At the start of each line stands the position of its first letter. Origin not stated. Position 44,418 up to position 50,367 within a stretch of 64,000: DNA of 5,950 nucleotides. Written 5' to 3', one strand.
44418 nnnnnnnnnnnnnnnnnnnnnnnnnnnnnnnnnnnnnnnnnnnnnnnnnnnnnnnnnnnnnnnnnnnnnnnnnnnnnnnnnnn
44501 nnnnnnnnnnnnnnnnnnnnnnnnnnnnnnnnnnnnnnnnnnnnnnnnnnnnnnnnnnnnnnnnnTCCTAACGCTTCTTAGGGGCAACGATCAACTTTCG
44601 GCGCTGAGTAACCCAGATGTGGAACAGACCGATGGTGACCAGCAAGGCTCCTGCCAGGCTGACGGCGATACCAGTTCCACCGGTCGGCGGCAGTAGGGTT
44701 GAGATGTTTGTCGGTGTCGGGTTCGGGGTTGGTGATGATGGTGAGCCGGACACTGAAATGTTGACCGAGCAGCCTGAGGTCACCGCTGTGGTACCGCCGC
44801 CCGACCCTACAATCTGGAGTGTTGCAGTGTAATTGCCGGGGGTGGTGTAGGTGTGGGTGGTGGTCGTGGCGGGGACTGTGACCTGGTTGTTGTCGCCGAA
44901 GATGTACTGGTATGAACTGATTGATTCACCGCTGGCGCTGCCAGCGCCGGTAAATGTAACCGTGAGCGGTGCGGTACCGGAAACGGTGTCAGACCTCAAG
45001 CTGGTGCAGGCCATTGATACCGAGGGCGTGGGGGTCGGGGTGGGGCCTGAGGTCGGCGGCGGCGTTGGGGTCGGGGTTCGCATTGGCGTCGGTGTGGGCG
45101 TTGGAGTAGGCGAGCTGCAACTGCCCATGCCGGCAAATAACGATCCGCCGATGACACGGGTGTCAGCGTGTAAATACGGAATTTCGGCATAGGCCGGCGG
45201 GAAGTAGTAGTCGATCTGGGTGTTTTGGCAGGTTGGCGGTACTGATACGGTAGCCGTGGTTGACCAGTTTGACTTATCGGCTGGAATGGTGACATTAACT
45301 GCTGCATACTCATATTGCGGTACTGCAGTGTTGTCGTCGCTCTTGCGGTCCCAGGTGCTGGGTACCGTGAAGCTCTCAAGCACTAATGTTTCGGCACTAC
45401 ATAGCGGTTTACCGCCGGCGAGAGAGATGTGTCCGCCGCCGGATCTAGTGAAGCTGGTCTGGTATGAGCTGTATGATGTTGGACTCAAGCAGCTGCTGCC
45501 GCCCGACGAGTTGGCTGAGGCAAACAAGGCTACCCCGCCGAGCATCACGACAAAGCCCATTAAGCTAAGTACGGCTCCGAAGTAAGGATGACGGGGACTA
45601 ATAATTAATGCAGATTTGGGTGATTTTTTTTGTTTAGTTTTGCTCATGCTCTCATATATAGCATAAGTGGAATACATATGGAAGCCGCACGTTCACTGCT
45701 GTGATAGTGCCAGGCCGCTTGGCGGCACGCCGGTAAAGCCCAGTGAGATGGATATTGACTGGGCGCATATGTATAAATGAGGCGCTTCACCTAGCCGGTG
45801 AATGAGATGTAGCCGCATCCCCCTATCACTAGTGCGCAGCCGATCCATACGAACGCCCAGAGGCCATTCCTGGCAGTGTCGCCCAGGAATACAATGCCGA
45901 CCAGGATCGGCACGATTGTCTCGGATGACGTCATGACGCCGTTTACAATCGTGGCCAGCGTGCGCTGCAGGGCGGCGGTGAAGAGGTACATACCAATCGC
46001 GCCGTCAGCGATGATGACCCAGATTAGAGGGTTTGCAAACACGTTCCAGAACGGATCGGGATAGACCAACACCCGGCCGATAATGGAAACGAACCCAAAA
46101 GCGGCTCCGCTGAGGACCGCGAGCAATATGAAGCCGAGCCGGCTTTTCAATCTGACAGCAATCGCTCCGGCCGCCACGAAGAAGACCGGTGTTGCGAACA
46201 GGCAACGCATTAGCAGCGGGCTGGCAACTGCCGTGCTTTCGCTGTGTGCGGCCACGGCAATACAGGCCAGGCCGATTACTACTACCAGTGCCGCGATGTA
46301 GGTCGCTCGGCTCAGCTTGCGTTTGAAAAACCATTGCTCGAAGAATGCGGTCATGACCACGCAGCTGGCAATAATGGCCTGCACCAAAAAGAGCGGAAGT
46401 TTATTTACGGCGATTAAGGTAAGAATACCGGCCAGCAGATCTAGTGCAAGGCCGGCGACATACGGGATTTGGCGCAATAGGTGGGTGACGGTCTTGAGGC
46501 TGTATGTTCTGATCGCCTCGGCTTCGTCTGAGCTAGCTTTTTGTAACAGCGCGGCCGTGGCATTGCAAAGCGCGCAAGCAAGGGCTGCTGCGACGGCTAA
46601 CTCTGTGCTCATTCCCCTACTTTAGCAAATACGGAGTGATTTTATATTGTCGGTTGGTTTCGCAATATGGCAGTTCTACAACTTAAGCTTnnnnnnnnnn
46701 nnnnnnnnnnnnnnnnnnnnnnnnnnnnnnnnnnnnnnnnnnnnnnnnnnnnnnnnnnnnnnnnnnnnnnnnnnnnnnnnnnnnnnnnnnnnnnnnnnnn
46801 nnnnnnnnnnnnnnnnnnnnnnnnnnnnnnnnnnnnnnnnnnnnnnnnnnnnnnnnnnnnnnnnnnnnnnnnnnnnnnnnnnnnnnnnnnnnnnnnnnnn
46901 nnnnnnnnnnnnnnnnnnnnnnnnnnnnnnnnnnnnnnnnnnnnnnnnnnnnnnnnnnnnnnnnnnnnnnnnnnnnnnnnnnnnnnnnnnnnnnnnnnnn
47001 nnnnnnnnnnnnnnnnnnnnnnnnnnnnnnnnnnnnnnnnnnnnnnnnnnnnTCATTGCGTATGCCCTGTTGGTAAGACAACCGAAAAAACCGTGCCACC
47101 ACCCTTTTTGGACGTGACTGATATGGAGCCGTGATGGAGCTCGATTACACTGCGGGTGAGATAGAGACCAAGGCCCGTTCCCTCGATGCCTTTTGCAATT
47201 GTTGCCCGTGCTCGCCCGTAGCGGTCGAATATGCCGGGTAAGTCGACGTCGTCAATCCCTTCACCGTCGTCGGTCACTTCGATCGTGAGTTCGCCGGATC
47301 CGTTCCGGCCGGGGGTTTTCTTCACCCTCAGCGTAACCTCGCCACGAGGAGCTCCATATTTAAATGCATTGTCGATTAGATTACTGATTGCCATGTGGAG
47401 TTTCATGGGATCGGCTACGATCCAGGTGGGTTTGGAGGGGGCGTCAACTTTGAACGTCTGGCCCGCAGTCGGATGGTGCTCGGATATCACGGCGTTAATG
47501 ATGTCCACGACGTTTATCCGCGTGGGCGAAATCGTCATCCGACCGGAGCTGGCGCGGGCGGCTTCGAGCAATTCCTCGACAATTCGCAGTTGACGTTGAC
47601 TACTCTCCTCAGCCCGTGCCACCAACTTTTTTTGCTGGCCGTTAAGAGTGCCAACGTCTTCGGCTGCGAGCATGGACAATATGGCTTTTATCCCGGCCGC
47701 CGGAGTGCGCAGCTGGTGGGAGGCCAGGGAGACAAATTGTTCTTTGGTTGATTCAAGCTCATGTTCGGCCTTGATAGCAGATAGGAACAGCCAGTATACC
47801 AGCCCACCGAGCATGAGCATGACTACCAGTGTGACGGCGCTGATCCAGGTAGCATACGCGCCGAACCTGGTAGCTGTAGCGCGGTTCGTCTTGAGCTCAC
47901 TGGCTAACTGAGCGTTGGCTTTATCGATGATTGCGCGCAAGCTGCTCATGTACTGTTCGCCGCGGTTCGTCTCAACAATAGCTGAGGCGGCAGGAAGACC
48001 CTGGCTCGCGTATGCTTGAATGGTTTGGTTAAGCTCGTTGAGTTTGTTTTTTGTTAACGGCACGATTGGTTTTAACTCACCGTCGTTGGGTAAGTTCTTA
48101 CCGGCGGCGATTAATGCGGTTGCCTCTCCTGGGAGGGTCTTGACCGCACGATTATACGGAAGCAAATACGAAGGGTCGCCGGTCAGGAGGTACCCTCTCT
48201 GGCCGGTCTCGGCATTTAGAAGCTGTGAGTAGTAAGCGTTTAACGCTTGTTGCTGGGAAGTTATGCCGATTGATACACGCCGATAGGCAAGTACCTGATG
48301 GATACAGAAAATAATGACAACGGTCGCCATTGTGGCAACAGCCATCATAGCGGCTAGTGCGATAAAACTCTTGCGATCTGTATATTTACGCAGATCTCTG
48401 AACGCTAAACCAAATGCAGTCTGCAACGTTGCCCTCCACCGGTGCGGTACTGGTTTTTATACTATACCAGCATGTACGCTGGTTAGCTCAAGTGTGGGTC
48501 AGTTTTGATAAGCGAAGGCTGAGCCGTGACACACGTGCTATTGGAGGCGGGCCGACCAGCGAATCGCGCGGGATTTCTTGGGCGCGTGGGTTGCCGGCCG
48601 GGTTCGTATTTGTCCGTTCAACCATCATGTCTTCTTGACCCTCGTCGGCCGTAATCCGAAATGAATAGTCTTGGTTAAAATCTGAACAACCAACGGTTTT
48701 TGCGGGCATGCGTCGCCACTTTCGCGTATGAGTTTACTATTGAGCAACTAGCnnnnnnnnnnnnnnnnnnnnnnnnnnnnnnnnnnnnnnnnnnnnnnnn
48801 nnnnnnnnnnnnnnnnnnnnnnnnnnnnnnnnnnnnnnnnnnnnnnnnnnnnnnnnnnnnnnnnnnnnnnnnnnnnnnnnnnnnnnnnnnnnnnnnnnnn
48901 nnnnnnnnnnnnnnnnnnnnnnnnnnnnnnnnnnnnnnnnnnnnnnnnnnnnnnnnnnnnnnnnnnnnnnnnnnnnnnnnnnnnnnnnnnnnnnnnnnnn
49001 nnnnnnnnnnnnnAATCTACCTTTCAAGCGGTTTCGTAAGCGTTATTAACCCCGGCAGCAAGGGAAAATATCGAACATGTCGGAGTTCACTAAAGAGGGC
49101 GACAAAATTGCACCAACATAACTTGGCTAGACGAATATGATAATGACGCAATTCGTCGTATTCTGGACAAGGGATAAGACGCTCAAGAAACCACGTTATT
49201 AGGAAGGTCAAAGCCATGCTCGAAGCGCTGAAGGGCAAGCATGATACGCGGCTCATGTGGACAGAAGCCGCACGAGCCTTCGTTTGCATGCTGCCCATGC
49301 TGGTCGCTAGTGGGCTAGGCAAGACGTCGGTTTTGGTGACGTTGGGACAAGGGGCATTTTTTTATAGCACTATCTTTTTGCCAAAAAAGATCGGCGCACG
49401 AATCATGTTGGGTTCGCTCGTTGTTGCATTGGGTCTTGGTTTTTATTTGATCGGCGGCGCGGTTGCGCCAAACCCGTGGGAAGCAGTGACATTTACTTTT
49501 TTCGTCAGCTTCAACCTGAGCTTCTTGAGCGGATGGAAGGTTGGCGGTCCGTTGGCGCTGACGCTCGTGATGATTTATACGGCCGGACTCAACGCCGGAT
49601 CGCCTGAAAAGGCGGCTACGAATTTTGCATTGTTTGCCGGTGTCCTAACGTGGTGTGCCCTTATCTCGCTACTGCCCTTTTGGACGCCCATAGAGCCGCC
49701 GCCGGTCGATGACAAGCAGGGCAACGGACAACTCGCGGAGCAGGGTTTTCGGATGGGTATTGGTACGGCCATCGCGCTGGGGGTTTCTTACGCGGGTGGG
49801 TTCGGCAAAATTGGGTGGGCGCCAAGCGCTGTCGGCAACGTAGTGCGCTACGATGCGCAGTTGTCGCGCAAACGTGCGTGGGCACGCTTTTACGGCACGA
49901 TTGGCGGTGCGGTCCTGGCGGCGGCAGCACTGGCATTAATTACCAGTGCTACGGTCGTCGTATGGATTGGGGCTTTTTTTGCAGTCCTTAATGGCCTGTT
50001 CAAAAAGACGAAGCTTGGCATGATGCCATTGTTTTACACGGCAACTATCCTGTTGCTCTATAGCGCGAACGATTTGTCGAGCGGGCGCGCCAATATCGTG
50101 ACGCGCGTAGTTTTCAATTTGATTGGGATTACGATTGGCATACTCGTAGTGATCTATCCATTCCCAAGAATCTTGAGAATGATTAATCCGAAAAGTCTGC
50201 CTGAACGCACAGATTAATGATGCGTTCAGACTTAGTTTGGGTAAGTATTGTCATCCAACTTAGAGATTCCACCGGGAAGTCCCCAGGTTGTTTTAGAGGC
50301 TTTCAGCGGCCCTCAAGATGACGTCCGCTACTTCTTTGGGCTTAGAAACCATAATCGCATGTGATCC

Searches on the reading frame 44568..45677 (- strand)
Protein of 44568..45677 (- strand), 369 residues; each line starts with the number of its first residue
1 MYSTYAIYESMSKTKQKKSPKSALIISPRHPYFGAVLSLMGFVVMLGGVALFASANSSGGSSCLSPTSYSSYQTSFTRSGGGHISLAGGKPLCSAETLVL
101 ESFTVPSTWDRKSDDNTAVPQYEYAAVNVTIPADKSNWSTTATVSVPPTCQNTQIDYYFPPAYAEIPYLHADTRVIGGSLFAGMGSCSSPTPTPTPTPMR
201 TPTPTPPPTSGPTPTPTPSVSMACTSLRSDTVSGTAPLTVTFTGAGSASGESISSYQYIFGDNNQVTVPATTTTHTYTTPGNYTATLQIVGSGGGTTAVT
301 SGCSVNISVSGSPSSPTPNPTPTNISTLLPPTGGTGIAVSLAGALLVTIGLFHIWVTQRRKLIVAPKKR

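Call 3: search_protein_families(library=pfam, proteins=[window:44568-45677:-], max_evalue=1)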
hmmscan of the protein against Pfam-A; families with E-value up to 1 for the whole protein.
window:44568-45677:- (369 aa): 2 families
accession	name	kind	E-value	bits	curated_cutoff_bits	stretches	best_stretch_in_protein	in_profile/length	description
PF18911.6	PKD_4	-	1.2e-11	45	27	1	234-300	14-78/85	PKD domain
PF00801.26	PKD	-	1.4e-06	28.7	23.5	1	235-300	12-76/80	PKD domain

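Call 4: search_protein_families(library=ncbifam, proteins=[window:44568-45677:-], max_evalue=1)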
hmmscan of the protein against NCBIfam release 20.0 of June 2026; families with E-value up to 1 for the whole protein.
window:44568-45677:- (369 aa): 1 family
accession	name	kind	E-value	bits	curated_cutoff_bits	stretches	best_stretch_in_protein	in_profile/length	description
NF058603.1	SCO2097_fam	equivalog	0.032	14.6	110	1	35-63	65-93/129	SCO2097 family morphological protein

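Call 7: find_homologous_proteins(query=window:44568-45677:-)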
Query window:44568-45677:- (369 aa): 21 proteins with E <= 0.001 among 8000 candidates.
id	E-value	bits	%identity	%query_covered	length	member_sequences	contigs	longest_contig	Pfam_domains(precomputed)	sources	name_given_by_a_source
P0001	1.1e-139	484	70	91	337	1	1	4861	PF00801.27,PF18911.7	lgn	-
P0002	9.7e-105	369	59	88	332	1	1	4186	PF00801.27,PF18911.7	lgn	-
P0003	2.0e-101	358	56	88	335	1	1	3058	PF00801.27,PF18911.7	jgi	jgi:PKD repeat protein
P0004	3.9e-15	74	41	22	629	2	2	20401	PF00801.27,PF01835.26,PF18911.7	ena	-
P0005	9.8e-14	69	52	17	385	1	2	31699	PF22352.3,PF00801.27,PF18911.7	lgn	-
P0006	6.1e-13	67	41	20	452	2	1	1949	PF00801.27,PF00266.26,PF18911.7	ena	-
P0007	4.8e-11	61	48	15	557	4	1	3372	PF22352.3,PF00801.27,PF17957.8,PF18911.7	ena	-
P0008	6.4e-11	60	33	21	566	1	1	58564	PF00801.27,PF18911.7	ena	-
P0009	3.9e-10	58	48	15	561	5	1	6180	PF22352.3,PF00801.27,PF17957.8,PF18911.7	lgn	-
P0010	2.0e-8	52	26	30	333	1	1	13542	PF00801.27,PF18911.7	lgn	-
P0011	6.6e-8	50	38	21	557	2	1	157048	PF00801.27,PF09458.17,PF18911.7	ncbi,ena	-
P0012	8.9e-8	50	37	28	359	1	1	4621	PF26770.1,PF00801.27,PF18911.7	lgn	-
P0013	1.2e-7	49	37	24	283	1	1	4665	PF22352.3,PF00801.27,PF17963.8,PF05345.19,PF18911.7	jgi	jgi:PKD repeat protein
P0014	1.5e-7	49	40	25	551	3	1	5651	PF00691.26,PF22352.3,PF00801.27,PF18911.7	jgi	-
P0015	8.3e-7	47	39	23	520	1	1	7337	PF22352.3,PF00801.27,PF13927.13,PF18998.7,PF18911.7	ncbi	ncbi:MAG: PKD domain-containing protein, partial [Candidatus Aminicenantales bacterium]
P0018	3.8e-5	41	36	24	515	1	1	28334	-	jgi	jgi:hypothetical protein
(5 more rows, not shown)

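Call 8: search_solved_structures(query=window:44568-45677:-, max_evalue=10)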
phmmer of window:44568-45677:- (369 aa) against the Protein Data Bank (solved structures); distinct sequences matched with E-value up to 10: 21.
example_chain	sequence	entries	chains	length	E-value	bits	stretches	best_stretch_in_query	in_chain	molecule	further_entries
9lrk_A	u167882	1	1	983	2.4e-08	36.8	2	233-321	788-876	Collagenase ColH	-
9lqj_A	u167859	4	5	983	2.4e-08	36.8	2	233-321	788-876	Collagenase ColH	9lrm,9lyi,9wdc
4jgu_A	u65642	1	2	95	3.4e-05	26.4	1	233-299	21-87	ColH protein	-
4u6t_A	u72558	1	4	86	0.0034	19.8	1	230-301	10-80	ColH protein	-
4u7k_A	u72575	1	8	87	0.0035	19.8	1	230-301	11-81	ColH protein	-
6nz0_Z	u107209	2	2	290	0.018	17.4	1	274-328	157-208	Dyslexia-associated protein KIAA0319-like protein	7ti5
9p4n_R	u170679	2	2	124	0.021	17.2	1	274-314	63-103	Dyslexia-associated protein KIAA0319-like protein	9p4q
4jrw_A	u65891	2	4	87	0.026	17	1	234-298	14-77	Collagenase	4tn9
2y72_A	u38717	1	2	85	0.026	16.9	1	234-298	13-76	COLLAGENASE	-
4aqo_A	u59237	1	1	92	0.028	16.8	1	233-298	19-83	COLLAGENASE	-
4l9d_A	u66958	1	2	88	0.14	14.5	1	239-296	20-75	Protease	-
6jcq_R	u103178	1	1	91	0.17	14.3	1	244-306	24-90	Dyslexia-associated protein KIAA0319-like protein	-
6ihb_R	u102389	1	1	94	0.17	14.2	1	244-306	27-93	Dyslexia-associated protein KIAA0319-like protein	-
7wjx_R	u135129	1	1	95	0.18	14.2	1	244-306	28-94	Dyslexia-associated protein KIAA0319-like protein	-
9lip_S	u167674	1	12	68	0.2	14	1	250-287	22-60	M-alpha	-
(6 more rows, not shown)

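Call 10: find_encoding_contigs(protein=window:44568-45677:-, flank=10000, max_places=4)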
Protein window:44568-45677:- (369 aa): no gene with exactly this product is on record in the collection.

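Call 11: find_encoding_contigs(protein=P0001, flank=10000, max_places=4)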
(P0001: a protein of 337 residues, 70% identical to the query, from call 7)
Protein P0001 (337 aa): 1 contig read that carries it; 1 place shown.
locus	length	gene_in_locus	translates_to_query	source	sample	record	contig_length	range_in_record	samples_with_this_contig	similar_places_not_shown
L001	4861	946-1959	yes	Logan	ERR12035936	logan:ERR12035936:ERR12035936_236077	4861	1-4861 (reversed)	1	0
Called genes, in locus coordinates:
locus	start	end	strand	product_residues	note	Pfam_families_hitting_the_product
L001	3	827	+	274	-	?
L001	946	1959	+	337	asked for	PF00801:PKD (weak), PF18911:PKD_4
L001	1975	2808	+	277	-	PF04203:Sortase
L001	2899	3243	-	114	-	PF04075:F420H2_quin_red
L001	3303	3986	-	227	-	-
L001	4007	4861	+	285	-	?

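Call 12: find_encoding_contigs(protein=P0002, flank=10000, max_places=4)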
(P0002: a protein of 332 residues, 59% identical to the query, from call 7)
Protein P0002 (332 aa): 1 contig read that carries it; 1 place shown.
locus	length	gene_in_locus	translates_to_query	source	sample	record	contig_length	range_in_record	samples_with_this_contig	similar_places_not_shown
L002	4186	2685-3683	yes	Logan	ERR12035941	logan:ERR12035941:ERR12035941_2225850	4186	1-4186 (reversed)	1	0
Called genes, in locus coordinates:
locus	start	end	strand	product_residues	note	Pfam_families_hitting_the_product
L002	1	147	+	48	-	?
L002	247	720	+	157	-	-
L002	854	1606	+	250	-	PF01411:tRNA-synt_2c, PF07973:tRNA_SAD (faint)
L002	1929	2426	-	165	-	-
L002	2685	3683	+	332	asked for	PF00801:PKD, PF18911:PKD_4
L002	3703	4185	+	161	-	?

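Call 13: find_encoding_contigs(protein=P0003, flank=10000, max_places=4)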
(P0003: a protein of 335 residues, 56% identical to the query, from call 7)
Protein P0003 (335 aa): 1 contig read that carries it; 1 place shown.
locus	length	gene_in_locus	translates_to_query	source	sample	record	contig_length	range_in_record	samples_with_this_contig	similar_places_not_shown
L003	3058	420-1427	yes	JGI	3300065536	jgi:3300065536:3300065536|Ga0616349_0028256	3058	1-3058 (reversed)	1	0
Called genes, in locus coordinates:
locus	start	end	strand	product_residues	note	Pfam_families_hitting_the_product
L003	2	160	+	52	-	?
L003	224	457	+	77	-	-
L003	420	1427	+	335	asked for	PF00801:PKD, PF18911:PKD_4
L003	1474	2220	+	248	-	PF04203:Sortase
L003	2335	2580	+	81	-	-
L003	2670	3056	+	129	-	?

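Call 24: find_related_loci(query=A2, collection=genome_contigs, flank=10000)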
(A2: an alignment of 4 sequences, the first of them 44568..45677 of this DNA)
Query A2 (369 aa) in genome_contigs; peptide patterns used: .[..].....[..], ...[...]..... (x = any residue, [..] = any of these).
31 stretches matched a pattern; 1 encode a relative of the query (tblastn E <= 1e-3); 1 distinct loci.
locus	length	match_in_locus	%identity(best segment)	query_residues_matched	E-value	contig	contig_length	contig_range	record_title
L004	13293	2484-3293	40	61-341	1e-58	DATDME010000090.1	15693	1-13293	MAG TPA_asm: Candidatus Saccharimonadia bacterium isolate SMAG_U403 k141_1604070, whole genome shotgun sequence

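Call 25: predict_structure(alignment_id=A2)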
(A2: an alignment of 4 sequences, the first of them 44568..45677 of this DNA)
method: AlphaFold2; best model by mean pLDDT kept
length: 369 residues; sequences in the alignment: 4
mean_pLDDT: 40.8   pTM: 0.31
mean pLDDT of the five models: 40.8, 39.4, 38.7, 35.3, 33.7
residues with pLDDT >= 90: 0; 70-90: 11; 50-70: 83; < 50: 275
segments of 3 or more residues with pLDDT < 50: 1-61, 76-78, 107-121, 161-198, 202-341, 362-369
pLDDT, mean of each block of 10 residues (from residue 1): 31 32 31 31 28 29 53 50 54 68 54 38 63 66 58 57 35 34 36 40 44 32 30 30 29 29 29 34 38 32 36 30 23 34 61 66 44
secondary structure, 60 per line:
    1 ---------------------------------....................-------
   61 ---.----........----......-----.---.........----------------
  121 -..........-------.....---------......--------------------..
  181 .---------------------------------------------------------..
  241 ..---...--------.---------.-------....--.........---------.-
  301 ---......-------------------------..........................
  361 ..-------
elements in order: H34-53 E72-76 E81-86 E96-104 E122-131 E139-143 E153-158 E179-181 E239-242 E246-248 E275-278 E281-289 E304-309 H335-362

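Call 77: search_protein_families(library=pfam, proteins=[P0018, L001:3-824:+], max_evalue=0.01)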
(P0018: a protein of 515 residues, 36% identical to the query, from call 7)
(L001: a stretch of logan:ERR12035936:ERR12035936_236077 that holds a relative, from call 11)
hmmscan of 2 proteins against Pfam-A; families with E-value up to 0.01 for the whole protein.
P0018 (515 aa): 3 families
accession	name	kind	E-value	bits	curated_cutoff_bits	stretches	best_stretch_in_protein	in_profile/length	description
PF18911.6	PKD_4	-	8.9e-05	22.9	27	1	236-300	16-75/85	PKD domain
PF00801.26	PKD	-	0.00024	21.5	23.5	1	232-288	9-60/80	PKD domain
PF00404.24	Dockerin_1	-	0.00035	21.2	22.9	1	451-507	1-54/57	Dockerin type I domain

L001:3-824:+ (274 aa): 1 family
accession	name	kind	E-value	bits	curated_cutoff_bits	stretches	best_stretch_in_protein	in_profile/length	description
PF00722.28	Glyco_hydro_16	-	8.6e-10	38.8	22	1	109-228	28-132/175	Glycosyl hydrolases family 16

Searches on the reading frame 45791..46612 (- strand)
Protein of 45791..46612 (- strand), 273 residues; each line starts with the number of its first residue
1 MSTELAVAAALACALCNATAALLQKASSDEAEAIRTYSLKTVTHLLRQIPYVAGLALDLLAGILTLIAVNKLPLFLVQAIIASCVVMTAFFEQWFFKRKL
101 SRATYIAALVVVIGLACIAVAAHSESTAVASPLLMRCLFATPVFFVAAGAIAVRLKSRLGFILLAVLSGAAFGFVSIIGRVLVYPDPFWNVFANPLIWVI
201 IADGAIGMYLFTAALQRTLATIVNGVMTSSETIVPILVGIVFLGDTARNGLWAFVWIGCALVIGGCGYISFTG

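Call 39: search_protein_families(library=pfam, proteins=[window:45791-46612:-], max_evalue=0.00001)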
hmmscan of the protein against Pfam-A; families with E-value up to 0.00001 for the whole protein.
window:45791-46612:- (273 aa): 1 family
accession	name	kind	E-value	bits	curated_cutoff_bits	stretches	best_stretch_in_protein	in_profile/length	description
PF10639.15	TMEM234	-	3.1e-07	30.9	30.1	1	17-117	9-111/113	Putative transmembrane family 234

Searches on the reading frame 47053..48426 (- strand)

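Call 39: search_protein_families(library=pfam, proteins=[window:47053-48426:-], max_evalue=0.00001)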
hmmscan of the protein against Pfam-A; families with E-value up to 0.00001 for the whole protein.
window:47053-48426:- (457 aa): 3 families
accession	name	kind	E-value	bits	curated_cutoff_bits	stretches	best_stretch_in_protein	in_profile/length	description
PF02518.31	HATPase_c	-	8.1e-28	97.5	26.4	1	339-453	2-109/111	Histidine kinase-, DNA gyrase B-, and HSP90-like ATPase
PF05227.19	CHASE3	-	1.2e-25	90.5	28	1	59-183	12-137/138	CHASE3 domain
PF00512.31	HisKA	-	2.4e-13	50.4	26.9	1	228-295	2-66/66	His Kinase A (phospho-acceptor) domain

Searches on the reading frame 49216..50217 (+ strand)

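Call 39: search_protein_families(library=pfam, proteins=[window:49216-50217:+], max_evalue=0.00001)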
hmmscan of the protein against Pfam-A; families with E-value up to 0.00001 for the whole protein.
window:49216-50217:+ (333 aa): 1 family
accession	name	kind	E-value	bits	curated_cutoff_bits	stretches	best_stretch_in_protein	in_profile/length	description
PF13515.12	FUSC_2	-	1.2e-12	48.5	25.6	1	187-311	2-126/126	Fusaric acid resistance protein-like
